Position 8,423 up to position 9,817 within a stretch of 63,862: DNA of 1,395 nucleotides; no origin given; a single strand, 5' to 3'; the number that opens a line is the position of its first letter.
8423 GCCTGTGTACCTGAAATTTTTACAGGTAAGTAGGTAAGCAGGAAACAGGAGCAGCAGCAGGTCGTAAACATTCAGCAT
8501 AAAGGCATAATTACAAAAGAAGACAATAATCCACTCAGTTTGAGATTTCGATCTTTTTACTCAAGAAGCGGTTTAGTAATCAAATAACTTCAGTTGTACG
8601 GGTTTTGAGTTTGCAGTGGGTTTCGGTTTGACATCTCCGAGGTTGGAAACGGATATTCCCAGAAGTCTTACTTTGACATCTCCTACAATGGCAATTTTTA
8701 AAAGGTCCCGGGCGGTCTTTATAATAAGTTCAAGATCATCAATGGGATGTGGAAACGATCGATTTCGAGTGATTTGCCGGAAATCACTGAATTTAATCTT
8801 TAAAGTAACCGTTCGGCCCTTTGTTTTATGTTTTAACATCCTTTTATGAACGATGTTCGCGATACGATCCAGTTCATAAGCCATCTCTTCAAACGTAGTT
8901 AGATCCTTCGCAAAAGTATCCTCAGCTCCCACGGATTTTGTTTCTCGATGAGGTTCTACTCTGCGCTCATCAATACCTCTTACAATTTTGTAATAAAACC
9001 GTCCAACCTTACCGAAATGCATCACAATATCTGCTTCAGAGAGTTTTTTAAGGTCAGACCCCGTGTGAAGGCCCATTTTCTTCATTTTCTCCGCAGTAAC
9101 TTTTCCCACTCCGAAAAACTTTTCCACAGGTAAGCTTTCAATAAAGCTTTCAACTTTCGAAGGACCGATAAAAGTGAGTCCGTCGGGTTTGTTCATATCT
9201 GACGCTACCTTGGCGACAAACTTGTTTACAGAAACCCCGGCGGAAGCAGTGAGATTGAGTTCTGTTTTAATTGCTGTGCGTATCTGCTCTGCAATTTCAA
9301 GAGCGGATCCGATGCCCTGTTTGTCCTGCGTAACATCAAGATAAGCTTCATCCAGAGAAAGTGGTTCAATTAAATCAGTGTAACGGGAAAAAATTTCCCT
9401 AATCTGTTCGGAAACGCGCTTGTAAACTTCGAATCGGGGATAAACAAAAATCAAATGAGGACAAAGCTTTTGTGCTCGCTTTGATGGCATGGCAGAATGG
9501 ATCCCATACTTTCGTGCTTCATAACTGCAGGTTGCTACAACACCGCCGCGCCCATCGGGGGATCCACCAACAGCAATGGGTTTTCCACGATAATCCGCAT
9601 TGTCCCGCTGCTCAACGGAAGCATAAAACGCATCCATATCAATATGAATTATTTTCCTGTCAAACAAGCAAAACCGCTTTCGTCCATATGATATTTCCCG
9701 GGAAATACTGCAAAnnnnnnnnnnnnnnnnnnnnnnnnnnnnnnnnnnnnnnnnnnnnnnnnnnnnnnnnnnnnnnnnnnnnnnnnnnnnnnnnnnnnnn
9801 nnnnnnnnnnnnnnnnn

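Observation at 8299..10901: The error-prone polymerase gene dinB and an orphan MoxR ATPase form a two-gene block bracketed by two M elements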

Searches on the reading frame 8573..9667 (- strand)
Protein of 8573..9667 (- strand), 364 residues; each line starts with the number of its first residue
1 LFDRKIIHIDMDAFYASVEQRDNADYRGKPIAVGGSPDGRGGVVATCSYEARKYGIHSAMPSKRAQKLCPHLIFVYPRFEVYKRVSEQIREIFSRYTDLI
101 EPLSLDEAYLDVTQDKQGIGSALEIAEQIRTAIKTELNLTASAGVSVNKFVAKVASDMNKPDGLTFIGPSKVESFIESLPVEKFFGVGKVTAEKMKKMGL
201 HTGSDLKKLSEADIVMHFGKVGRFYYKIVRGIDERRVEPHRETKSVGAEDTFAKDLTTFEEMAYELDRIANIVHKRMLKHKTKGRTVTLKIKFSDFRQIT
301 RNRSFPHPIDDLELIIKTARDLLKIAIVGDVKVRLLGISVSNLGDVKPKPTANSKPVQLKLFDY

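Call 6: search_protein_families(library=pfam, proteins=[window:8576-9667:-])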
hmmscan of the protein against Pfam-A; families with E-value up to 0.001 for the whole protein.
window:8576-9667:- (364 aa): 4 families
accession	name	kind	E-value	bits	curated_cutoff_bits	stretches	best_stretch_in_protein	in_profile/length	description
PF00817.25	IMS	-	9.1e-52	175.3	23.2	1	9-157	1-148/148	impB/mucB/samB family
PF11799.13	IMS_C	-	8.6e-28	97.4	20.7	1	244-349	2-100/109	impB/mucB/samB family C-terminal domain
PF11798.14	IMS_HHH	-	2.4e-07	31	24.4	1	169-200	1-32/32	IMS family HHH motif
PF21999.2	IMS_HHH_1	-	8.2e-07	29.8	27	1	186-233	5-53/53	DNA polymerase-iota, thumb domain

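Call 7: search_protein_families(library=ncbifam, proteins=[window:8576-9667:-])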
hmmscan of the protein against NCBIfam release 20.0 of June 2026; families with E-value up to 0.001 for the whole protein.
window:8576-9667:- (364 aa): 10 families
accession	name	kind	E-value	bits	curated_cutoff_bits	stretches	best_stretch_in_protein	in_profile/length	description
NF002677.0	PRK02406.1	equivalog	1.9e-144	481.2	256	1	3-346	5-346/357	DNA polymerase IV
NF010731.0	PRK14133.1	equivalog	4.5e-112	374.8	362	1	3-348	2-341/352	DNA polymerase IV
NF002882.0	PRK03348.1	equivalog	4.1e-110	368.7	389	1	3-347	4-348/461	DNA polymerase IV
NF002751.0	PRK02794.1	equivalog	9.2e-101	337.8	371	1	5-347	39-378/425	DNA polymerase IV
NF002492.0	PRK01810.1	equivalog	3.6e-96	322.4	399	1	4-347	10-353/412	DNA polymerase IV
NF003015.0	PRK03858.1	subfamily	5.5e-95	318.7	367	1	4-346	7-346/399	DNA polymerase IV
NF002848.0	PRK03103.1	subfamily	3.2e-82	276.2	381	1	3-345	3-352/410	DNA polymerase IV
NF002883.0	PRK03352.1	equivalog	4.3e-66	223.5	330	1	4-340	5-339/347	DNA polymerase IV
NF002292.0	PRK01216.1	equivalog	1.9e-57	194.9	339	1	6-343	3-339/351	DNA polymerase IV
NF002955.0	PRK03609.1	subfamily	9.9e-24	84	431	1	8-297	4-298/422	translesion error-prone DNA polymerase V subunit UmuC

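Call 15: find_encoding_contigs(protein=window:8573-9667:-, flank=10000, max_places=10)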
Protein window:8573-9667:- (364 aa): 3 contigs read that carry it; 1 place shown.
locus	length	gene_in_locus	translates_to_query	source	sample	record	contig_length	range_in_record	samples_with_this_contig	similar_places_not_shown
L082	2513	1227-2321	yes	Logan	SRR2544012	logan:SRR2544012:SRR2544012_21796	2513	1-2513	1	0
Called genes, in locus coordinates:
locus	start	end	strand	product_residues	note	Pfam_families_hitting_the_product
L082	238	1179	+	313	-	PF07726:AAA_3, PF07728:AAA_5, PF00004:AAA, PF17863:AAA_lid_2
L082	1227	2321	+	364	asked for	PF00817:IMS, PF11798:IMS_HHH (weak), PF21999:IMS_HHH_1 (weak), PF11799:IMS_C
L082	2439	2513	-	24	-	?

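Call 18: find_homologous_proteins(query=window:8576-9667:-, max_evalue=1e-40)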
Query window:8576-9667:- (364 aa): 8000 proteins with E <= 1e-40 among 8000 candidates; the best 120 are listed.
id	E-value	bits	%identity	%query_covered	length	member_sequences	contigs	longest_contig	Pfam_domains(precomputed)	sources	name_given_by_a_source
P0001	2.2e-237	805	100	100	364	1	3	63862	PF11799.14,PF00817.26,PF11798.15,PF21999.3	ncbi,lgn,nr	ncbi:DNA polymerase IV [Myxococcota bacterium]|nr:DNA polymerase IV [Myxococcota bacterium] MBU13816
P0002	1.3e-207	707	90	97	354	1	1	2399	PF11799.14,PF00817.26,PF11798.15,PF21999.3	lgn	-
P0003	1.0e-175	602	76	99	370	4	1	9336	PF11799.14,PF00817.26,PF11798.15,PF21999.3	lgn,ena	-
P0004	7.9e-173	593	75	98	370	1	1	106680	PF11799.14,PF00817.26,PF11798.15,PF21999.3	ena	-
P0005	1.3e-171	589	74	98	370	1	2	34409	PF21704.4,PF11799.14,PF00817.26,PF11798.15,PF21999.3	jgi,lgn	jgi:DNA polymerase-4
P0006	4.4e-171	587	73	99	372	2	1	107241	PF11799.14,PF00817.26,PF11798.15,PF21999.3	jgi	jgi:DNA polymerase-4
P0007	1.3e-170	585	75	96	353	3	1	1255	PF11799.14,PF00817.26,PF11798.15,PF21999.3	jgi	jgi:DNA polymerase-4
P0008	3.9e-170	584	75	99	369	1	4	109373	PF11799.14,PF00817.26,PF11798.15,PF21999.3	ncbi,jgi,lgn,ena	-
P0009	5.4e-170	583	72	99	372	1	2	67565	PF11799.14,PF00817.26,PF11798.15,PF21999.3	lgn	-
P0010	2.2e-169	581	73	99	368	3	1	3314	PF11799.14,PF00817.26,PF11798.15,PF21999.3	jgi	jgi:DNA polymerase-4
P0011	3.3e-169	581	73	98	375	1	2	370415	PF11799.14,PF00817.26,PF11798.15,PF21999.3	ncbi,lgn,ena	-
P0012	9.1e-169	579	72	99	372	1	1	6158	PF11799.14,PF00817.26,PF11798.15,PF21999.3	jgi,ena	-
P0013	9.5e-169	579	73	99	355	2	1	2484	PF11799.14,PF00817.26,PF11798.15,PF21999.3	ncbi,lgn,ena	-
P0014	9.9e-169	579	73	99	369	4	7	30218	PF11799.14,PF00817.26,PF11798.15,PF21999.3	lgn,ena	-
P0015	1.4e-168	579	73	99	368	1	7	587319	PF11799.14,PF00817.26,PF11798.15,PF21999.3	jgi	jgi:DNA polymerase-4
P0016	2.1e-168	578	73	99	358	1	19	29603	PF11799.14,PF00817.26,PF11798.15,PF21999.3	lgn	-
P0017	3.3e-168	577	72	99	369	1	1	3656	PF11799.14,PF00817.26,PF11798.15,PF21999.3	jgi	jgi:DNA polymerase IV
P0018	4.6e-168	577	73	99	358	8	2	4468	PF11799.14,PF00817.26,PF11798.15,PF21999.3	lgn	-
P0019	5.5e-168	577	73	99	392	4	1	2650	PF11799.14,PF00817.26,PF11798.15,PF21999.3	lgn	-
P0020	7.1e-168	576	73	99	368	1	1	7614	PF11799.14,PF00817.26,PF11798.15,PF21999.3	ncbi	-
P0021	8.0e-168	576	72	99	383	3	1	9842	PF11799.14,PF00817.26,PF11798.15,PF21999.3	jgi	jgi:DNA polymerase IV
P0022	8.6e-168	576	72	99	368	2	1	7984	PF11799.14,PF00817.26,PF11798.15,PF21999.3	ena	-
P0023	1.6e-167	575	73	99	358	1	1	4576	PF11799.14,PF00817.26,PF11798.15,PF21999.3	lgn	-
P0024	1.9e-167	575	73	99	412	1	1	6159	PF11799.14,PF00817.26,PF11798.15,PF21999.3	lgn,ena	-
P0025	1.9e-167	575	73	99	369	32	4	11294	PF11799.14,PF00817.26,PF11798.15,PF21999.3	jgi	jgi:DNA polymerase-4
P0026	2.1e-167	575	73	99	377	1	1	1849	PF11799.14,PF00817.26,PF11798.15,PF21999.3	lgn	-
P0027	2.1e-167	575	73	99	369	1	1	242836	PF11799.14,PF00817.26,PF21999.3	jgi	jgi:DNA polymerase-4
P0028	2.4e-167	575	73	99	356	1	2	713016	PF11799.14,PF00817.26,PF11798.15,PF21999.3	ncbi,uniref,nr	ncbi:DNA polymerase IV [Chitinophaga barathri]|uniref:DNA polymerase IV n=1 Tax=Chitinophaga barathr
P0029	3.0e-167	574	72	99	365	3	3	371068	PF11799.14,PF00817.26,PF11798.15,PF21999.3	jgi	-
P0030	3.2e-167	574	71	99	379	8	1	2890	PF21704.4,PF11799.14,PF00817.26,PF11798.15,PF21999.3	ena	-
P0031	3.8e-167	574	73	99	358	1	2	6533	PF11799.14,PF00817.26,PF11798.15,PF21999.3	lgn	-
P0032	3.8e-167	574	71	99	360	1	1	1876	PF11799.14,PF00817.26,PF11798.15,PF21999.3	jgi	jgi:DNA polymerase IV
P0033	3.9e-167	574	72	99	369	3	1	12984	PF11799.14,PF00817.26,PF11798.15,PF21999.3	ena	-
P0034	4.1e-167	574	71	99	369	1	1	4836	PF21704.4,PF11799.14,PF00817.26,PF11798.15,PF21999.3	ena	-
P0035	5.1e-167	574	73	98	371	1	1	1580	PF11799.14,PF00817.26,PF11798.15,PF21999.3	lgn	-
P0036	6.8e-167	573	73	99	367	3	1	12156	PF11799.14,PF00817.26,PF11798.15,PF21999.3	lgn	-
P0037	8.0e-167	573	73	99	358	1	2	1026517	PF11799.14,PF00817.26,PF11798.15,PF21999.3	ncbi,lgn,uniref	ncbi:DNA polymerase IV [Chitinophaga sp. 22620]|uniref:DNA polymerase IV n=1 Tax=Chitinophaga sp. 22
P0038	8.8e-167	573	70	99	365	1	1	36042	PF11799.14,PF00817.26,PF11798.15,PF21999.3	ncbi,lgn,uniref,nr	ncbi:DNA polymerase IV [Chryseosolibacter indicus]|uniref:DNA polymerase IV n=1 Tax=Chryseosolibacte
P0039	1.2e-166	572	73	99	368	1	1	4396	PF11799.14,PF00817.26,PF11798.15,PF21999.3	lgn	-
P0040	1.4e-166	572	72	99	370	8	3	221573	PF11799.14,PF00817.26,PF11798.15,PF21999.3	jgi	jgi:DNA polymerase-4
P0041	1.5e-166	572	73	99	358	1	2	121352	PF11799.14,PF00817.26,PF11798.15,PF21999.3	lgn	-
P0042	1.8e-166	572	73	99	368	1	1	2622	PF11799.14,PF00817.26,PF11798.15,PF21999.3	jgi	jgi:DNA polymerase-4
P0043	2.3e-166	571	74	99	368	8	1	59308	PF11799.14,PF00817.26,PF11798.15,PF21999.3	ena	-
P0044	2.5e-166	571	71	99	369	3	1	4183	PF11799.14,PF00817.26,PF11798.15,PF21999.3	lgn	-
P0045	2.6e-166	571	72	99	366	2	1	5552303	PF11799.14,PF00817.26,PF11798.15,PF21999.3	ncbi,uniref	ncbi:DNA polymerase IV [Mucilaginibacter sp. PAMB04274]|uniref:DNA polymerase IV n=1 Tax=Mucilaginib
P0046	2.6e-166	571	71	99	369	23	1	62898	PF21704.4,PF11799.14,PF00817.26,PF11798.15,PF21999.3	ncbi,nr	ncbi:MAG: DNA polymerase IV [Bacteroidota bacterium]|nr:DNA polymerase IV [Bacteroidota bacterium]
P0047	2.7e-166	571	73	99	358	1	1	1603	PF11799.14,PF00817.26,PF11798.15,PF21999.3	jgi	jgi:DNA polymerase-4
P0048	2.8e-166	571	73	99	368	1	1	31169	PF11799.14,PF00817.26,PF11798.15,PF21999.3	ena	-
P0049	2.9e-166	571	72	99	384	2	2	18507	PF11799.14,PF00817.26,PF11798.15,PF21999.3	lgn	-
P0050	2.9e-166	571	73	99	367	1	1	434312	PF21704.4,PF11799.14,PF00817.26,PF11798.15,PF21999.3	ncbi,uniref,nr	ncbi:DNA polymerase IV [Solitalea longa]|uniref:DNA polymerase IV n=1 Tax=Solitalea longa TaxID=2079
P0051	3.0e-166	571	72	99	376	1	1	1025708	PF11799.14,PF00817.26,PF11798.15,PF21999.3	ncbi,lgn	-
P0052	3.3e-166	571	72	99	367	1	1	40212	PF21704.4,PF11799.14,PF00817.26,PF11798.15,PF21999.3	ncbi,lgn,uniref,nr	ncbi:DNA polymerase IV [Solitalea sp. MAHUQ-68]|uniref:DNA polymerase IV n=1 Tax=Solitalea agri TaxI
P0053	3.5e-166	571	73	98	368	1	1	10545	PF11799.14,PF00817.26,PF11798.15,PF21999.3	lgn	-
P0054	3.6e-166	571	74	95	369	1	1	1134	PF11799.14,PF00817.26,PF21999.3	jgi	jgi:DNA polymerase-4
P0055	4.4e-166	570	71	99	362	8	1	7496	PF11799.14,PF00817.26,PF11798.15,PF21999.3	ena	-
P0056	5.0e-166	570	71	99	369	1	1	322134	PF11799.14,PF00817.26,PF11798.15,PF21999.3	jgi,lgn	jgi:DNA polymerase-4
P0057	5.1e-166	570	72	99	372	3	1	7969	PF11799.14,PF00817.26,PF11798.15,PF21999.3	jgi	-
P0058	6.7e-166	570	72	99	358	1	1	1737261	PF11799.14,PF00817.26,PF21999.3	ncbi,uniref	ncbi:DNA polymerase IV [Chitinophaga sp. YIM B06452]|uniref:DNA polymerase IV n=1 Tax=Chitinophaga s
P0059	8.7e-166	570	73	99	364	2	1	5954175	PF11799.14,PF00817.26,PF11798.15,PF21999.3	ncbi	-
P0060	9.4e-166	569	71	99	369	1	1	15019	PF11799.14,PF00817.26,PF11798.15,PF21999.3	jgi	-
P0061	1.0e-165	569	71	99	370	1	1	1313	PF11799.14,PF00817.26,PF11798.15,PF21999.3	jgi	jgi:DNA polymerase-4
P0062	1.1e-165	569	71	99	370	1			PF11799.14,PF00817.26,PF11798.15,PF21999.3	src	-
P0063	1.2e-165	569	73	99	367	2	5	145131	PF11799.14,PF00817.26,PF11798.15,PF21999.3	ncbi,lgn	-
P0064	1.3e-165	569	70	99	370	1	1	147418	PF11799.14,PF00817.26,PF11798.15,PF21999.3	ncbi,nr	ncbi:MAG TPA: DNA polymerase IV [Chitinophaga sp.]|nr:DNA polymerase IV [Chitinophaga sp.]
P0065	1.4e-165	569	71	99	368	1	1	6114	PF11799.14,PF00817.26,PF11798.15,PF21999.3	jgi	jgi:DNA polymerase-4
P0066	1.4e-165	569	72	99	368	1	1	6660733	PF11799.14,PF00817.26,PF11798.15,PF21999.3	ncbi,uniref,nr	ncbi:DNA polymerase-4 [Mucilaginibacter gracilis]|uniref:DNA polymerase IV n=1 Tax=Mucilaginibacter 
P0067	1.4e-165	569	70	99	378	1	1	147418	PF11799.14,PF00817.26,PF11798.15,PF21999.3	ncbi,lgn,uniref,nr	ncbi:DNA polymerase IV [Chitinophaga sp.]|uniref:DNA polymerase IV n=1 Tax=Chitinophaga sp. TaxID=18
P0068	1.5e-165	569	74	99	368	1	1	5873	PF11799.14,PF00817.26,PF11798.15,PF21999.3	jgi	jgi:DNA polymerase IV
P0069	1.7e-165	569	71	99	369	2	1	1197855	PF11799.14,PF00817.26,PF11798.15,PF21999.3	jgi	jgi:DNA polymerase-4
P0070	1.8e-165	568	73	95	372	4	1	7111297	PF11799.14,PF00817.26,PF11798.15,PF21999.3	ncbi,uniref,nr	ncbi:DNA polymerase IV [Mucilaginibacter sp. cycad4]|uniref:DNA polymerase IV n=1 Tax=Mucilaginibact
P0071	2.1e-165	568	71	99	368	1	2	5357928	PF11799.14,PF00817.26,PF11798.15,PF21999.3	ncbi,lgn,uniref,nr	ncbi:DNA polymerase-4 [Mucilaginibacter yixingensis]|uniref:DNA polymerase IV n=1 Tax=Mucilaginibact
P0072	2.3e-165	568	72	95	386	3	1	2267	PF11799.14,PF00817.26,PF11798.15,PF21999.3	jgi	jgi:DNA polymerase-4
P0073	2.9e-165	568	70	99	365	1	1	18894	PF21704.4,PF11799.14,PF00817.26,PF11798.15,PF21999.3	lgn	-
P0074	3.3e-165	568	71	99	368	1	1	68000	PF11799.14,PF00817.26,PF11798.15,PF21999.3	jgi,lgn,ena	-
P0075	3.5e-165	568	72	99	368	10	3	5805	PF11799.14,PF00817.26,PF11798.15,PF21999.3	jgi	jgi:DNA polymerase-4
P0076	3.5e-165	568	71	99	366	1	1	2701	PF11799.14,PF00817.26,PF11798.15,PF21999.3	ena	-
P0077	3.7e-165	567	71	99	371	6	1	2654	PF11799.14,PF00817.26,PF11798.15,PF21999.3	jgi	jgi:DNA polymerase-4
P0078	3.9e-165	567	71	99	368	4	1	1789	PF11799.14,PF00817.26,PF11798.15,PF21999.3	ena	-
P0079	4.0e-165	567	71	99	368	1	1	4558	PF11799.14,PF00817.26,PF11798.15,PF21999.3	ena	-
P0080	4.4e-165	567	72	99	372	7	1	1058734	PF11799.14,PF00817.26,PF11798.15,PF21999.3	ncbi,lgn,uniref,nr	ncbi:DNA polymerase-4 [Chitinophaga sp. YR627]|uniref:DNA polymerase IV n=1 Tax=Chitinophaga sp. YR6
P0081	5.0e-165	567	71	99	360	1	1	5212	PF11799.14,PF00817.26,PF11798.15,PF21999.3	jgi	jgi:DNA polymerase IV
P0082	5.1e-165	567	71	99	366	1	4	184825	PF11799.14,PF00817.26,PF11798.15,PF21999.3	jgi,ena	-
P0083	5.1e-165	567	72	99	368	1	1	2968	PF11799.14,PF00817.26,PF11798.15,PF21999.3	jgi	jgi:DNA polymerase-4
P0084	5.2e-165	567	72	99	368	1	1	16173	PF11799.14,PF00817.26,PF11798.15,PF21999.3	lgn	-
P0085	5.4e-165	567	70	99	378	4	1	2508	PF11799.14,PF00817.26,PF11798.15,PF21999.3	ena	-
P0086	5.5e-165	567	73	94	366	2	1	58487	PF11799.14,PF00817.26,PF11798.15,PF21999.3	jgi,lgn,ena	-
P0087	5.9e-165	567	71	99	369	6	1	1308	PF11799.14,PF00817.26,PF11798.15,PF21999.3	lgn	-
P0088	6.0e-165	567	71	99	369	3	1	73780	PF11799.14,PF00817.26,PF11798.15,PF21999.3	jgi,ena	-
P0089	6.1e-165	567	73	99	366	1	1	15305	PF11799.14,PF00817.26,PF11798.15,PF21999.3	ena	-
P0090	6.4e-165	567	71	99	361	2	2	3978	PF21704.4,PF11799.14,PF00817.26,PF11798.15,PF21999.3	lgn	-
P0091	6.4e-165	567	71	99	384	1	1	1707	PF11799.14,PF00817.26,PF11798.15,PF21999.3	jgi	jgi:DNA polymerase-4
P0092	6.7e-165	567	71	98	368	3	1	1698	PF11799.14,PF00817.26,PF11798.15,PF21999.3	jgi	jgi:DNA polymerase-4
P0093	7.3e-165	566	72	99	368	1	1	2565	PF11799.14,PF00817.26,PF11798.15,PF21999.3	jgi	jgi:DNA polymerase-4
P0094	7.3e-165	566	71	99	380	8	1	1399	PF11799.14,PF00817.26,PF11798.15,PF21999.3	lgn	-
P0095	7.6e-165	566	71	99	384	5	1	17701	PF11799.14,PF00817.26,PF11798.15,PF21999.3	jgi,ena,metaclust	metaclust:\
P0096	7.6e-165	566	73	99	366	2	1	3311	PF11799.14,PF00817.26,PF11798.15,PF21999.3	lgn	-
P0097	8.0e-165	566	72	99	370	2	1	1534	PF11799.14,PF00817.26,PF11798.15,PF21999.3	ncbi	-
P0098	1.0e-164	566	71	99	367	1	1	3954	PF11799.14,PF00817.26,PF11798.15,PF21999.3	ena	-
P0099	1.1e-164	566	73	99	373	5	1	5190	PF11799.14,PF00817.26,PF11798.15,PF21999.3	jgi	jgi:DNA polymerase-4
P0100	1.1e-164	566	71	99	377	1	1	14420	PF11799.14,PF00817.26,PF11798.15,PF21999.3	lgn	-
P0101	1.2e-164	566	72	99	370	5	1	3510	PF11799.14,PF00817.26,PF11798.15,PF21999.3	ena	-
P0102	1.3e-164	566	71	99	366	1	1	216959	PF11799.14,PF00817.26,PF11798.15,PF21999.3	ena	-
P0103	1.3e-164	566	71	99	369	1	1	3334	PF11799.14,PF00817.26,PF11798.15,PF21999.3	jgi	jgi:DNA polymerase IV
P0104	1.4e-164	566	73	95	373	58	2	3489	PF11799.14,PF00817.26,PF11798.15,PF21999.3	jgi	jgi:DNA polymerase-4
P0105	1.4e-164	566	72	99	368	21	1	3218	PF11799.14,PF00817.26,PF11798.15,PF21999.3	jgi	jgi:DNA polymerase IV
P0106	1.4e-164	566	71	99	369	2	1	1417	PF11799.14,PF00817.26,PF11798.15,PF21999.3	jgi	-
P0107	1.4e-164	566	71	99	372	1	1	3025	PF11799.14,PF00817.26,PF11798.15,PF21999.3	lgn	-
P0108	1.6e-164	565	72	99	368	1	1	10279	PF11799.14,PF00817.26,PF11798.15,PF21999.3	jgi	jgi:DNA polymerase IV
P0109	1.7e-164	565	71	99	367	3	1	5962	PF11799.14,PF00817.26,PF11798.15,PF21999.3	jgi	jgi:DNA polymerase-4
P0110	1.7e-164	565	73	97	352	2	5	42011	PF11799.14,PF00817.26,PF11798.15,PF21999.3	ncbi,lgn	-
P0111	1.8e-164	565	73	95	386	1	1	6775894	PF11799.14,PF00817.26,PF11798.15,PF21999.3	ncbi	ncbi:DNA polymerase IV [Mucilaginibacter sp. UC70_90]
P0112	2.0e-164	565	72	99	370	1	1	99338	PF11799.14,PF00817.26,PF11798.15,PF21999.3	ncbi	-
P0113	2.1e-164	565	71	99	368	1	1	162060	PF11799.14,PF00817.26,PF11798.15,PF21999.3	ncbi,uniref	ncbi:DNA polymerase IV [Mucilaginibacter gynuensis]|uniref:DNA polymerase IV n=1 Tax=Mucilaginibacte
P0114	2.1e-164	565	73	99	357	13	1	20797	PF11799.14,PF00817.26,PF11798.15,PF21999.3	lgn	-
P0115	2.4e-164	565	71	99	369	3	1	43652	PF11799.14,PF00817.26,PF11798.15,PF21999.3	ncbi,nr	ncbi:MAG: polymerase [Mucilaginibacter sp.]|nr:polymerase [Mucilaginibacter sp.]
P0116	2.5e-164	565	71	99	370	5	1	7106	PF11799.14,PF00817.26,PF11798.15,PF21999.3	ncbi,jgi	ncbi:MAG TPA: DNA polymerase IV [Mucilaginibacter sp.]|jgi:DNA polymerase-4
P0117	2.6e-164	565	71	99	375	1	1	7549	PF11799.14,PF00817.26,PF11798.15,PF21999.3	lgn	-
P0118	2.6e-164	565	71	99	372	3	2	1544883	PF11799.14,PF00817.26,PF11798.15,PF21999.3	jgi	jgi:DNA polymerase-4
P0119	2.7e-164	565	70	99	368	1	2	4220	PF11799.14,PF00817.26,PF11798.15,PF21999.3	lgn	-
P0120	2.7e-164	565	71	99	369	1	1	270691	PF11799.14,PF00817.26,PF11798.15,PF21999.3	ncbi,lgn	ncbi:MAG: DNA polymerase IV [Bacteroidota bacterium]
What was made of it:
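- Every named homologue among the top 120 hits (70-76% identity) is from Bacteroidota (call 18). This dinB is on record on three contigs only, consistent with three assemblies of this one genome (calls 15, 18).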

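Call 19: find_encoding_contigs(protein=P0002, flank=10000, max_places=6)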
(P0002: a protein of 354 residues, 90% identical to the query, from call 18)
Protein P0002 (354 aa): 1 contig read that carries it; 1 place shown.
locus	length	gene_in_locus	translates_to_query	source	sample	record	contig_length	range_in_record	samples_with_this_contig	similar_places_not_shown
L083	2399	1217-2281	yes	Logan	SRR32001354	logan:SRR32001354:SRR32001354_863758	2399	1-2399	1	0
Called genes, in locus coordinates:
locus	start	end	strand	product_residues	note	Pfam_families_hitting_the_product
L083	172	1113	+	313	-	PF07726:AAA_3, PF07728:AAA_5, PF00004:AAA, PF17863:AAA_lid_2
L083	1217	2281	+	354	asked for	PF00817:IMS, PF11798:IMS_HHH (weak), PF21999:IMS_HHH_1, PF11799:IMS_C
